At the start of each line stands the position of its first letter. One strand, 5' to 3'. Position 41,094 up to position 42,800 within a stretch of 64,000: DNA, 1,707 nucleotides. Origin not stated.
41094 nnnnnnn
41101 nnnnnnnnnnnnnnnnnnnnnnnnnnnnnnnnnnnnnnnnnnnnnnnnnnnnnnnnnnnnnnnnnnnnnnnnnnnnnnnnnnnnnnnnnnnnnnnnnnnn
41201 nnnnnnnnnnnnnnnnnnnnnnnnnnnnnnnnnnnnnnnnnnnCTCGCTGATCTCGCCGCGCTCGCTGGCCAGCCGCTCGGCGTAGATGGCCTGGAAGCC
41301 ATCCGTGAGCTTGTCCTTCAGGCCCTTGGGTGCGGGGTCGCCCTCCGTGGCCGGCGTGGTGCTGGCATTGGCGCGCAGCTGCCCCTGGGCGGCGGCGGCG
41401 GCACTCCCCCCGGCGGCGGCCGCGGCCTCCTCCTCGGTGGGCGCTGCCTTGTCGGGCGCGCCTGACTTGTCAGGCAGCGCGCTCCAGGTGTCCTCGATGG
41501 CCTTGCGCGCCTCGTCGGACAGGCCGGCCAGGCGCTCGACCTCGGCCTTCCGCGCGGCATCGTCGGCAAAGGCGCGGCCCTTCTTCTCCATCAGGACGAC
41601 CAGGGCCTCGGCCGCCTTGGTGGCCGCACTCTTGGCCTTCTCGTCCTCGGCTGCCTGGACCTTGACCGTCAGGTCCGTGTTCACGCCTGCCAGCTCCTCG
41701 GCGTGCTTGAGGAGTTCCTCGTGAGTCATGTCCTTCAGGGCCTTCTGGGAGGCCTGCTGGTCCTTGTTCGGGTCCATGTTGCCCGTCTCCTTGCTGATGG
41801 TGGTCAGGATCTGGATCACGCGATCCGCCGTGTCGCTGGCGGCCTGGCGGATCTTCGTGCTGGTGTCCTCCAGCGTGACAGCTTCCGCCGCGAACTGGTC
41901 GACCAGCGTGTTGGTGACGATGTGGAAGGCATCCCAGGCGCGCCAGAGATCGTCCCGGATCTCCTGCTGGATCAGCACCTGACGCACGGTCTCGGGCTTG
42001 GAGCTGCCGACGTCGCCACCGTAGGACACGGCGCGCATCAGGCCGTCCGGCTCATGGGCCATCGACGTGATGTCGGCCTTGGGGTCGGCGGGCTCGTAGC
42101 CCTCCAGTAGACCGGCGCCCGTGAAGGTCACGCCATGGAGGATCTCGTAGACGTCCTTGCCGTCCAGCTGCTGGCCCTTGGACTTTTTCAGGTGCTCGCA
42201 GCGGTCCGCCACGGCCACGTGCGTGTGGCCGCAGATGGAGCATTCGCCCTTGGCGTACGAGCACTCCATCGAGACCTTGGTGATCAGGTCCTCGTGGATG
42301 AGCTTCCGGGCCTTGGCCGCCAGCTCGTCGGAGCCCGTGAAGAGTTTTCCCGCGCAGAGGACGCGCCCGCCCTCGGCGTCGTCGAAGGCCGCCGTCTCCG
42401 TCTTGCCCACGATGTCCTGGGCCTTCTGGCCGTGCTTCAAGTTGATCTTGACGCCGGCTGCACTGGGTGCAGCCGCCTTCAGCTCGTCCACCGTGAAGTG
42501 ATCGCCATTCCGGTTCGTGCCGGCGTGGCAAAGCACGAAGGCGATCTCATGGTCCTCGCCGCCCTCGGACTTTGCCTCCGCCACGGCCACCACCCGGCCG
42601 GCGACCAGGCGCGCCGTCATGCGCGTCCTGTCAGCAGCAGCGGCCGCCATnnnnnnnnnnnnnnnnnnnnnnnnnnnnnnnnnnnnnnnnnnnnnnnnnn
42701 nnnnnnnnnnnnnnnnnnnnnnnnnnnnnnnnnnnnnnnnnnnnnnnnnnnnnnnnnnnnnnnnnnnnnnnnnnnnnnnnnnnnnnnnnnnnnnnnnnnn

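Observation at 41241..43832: Dam-like DNA methyltransferase fused in frame to the prohead protease/scaffold protein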

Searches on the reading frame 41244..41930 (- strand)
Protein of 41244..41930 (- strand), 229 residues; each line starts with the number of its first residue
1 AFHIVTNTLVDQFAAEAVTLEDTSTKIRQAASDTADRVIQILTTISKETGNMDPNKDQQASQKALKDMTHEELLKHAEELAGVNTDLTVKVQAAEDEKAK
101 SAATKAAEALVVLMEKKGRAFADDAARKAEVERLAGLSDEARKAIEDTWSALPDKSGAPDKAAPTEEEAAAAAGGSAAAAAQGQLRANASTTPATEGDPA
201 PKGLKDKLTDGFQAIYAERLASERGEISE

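Call 15: search_protein_families(library=pfam, proteins=[window:41244-41930:-], max_evalue=10)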
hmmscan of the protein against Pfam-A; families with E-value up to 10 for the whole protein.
window:41244-41930:- (229 aa): 3 families
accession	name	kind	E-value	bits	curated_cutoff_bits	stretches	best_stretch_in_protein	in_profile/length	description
PF10146.14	zf-C4H2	-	0.0017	19.4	34.5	1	40-181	14-152/240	Zinc finger-containing protein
PF05764.18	YL1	-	0.013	16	29.2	1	51-106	168-223/239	YL1 nuclear protein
PF14561.12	TPR_20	-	1.8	9.4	25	1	75-135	10-69/90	Tetratricopeptide repeat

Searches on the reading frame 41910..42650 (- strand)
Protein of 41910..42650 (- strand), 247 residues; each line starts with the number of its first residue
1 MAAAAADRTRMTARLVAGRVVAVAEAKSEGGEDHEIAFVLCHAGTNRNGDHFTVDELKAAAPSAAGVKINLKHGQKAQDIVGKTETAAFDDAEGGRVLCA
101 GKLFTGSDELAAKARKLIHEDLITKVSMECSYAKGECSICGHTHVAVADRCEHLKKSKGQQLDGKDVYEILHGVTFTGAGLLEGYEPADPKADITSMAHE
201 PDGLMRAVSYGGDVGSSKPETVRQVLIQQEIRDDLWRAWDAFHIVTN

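Call 15: search_protein_families(library=pfam, proteins=[window:41910-42650:-], max_evalue=10)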
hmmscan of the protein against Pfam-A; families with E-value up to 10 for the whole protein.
window:41910-42650:- (247 aa): 3 families
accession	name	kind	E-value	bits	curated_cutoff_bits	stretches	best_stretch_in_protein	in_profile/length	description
PF10235.14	Cript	-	0.039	15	25.5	1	127-146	63-82/90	Microtubule-associated protein CRIPT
PF12279.13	DUF3619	-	0.18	12.6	22.2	1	10-90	23-106/130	Protein of unknown function (DUF3619)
PF12850.12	Metallophos_2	-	0.2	12.1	27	1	117-153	86-126/154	Calcineurin-like phosphoesterase superfamily domain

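Call 16: search_protein_families(library=ncbifam, proteins=[window:41910-42650:-], max_evalue=1)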
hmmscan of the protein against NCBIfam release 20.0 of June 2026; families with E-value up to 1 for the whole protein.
window:41910-42650:- (247 aa): 1 family
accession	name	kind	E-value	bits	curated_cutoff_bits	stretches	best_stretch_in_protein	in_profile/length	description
NF006988.0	PRK09453.1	equivalog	0.078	12.8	117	1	117-153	102-137/183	phosphodiesterase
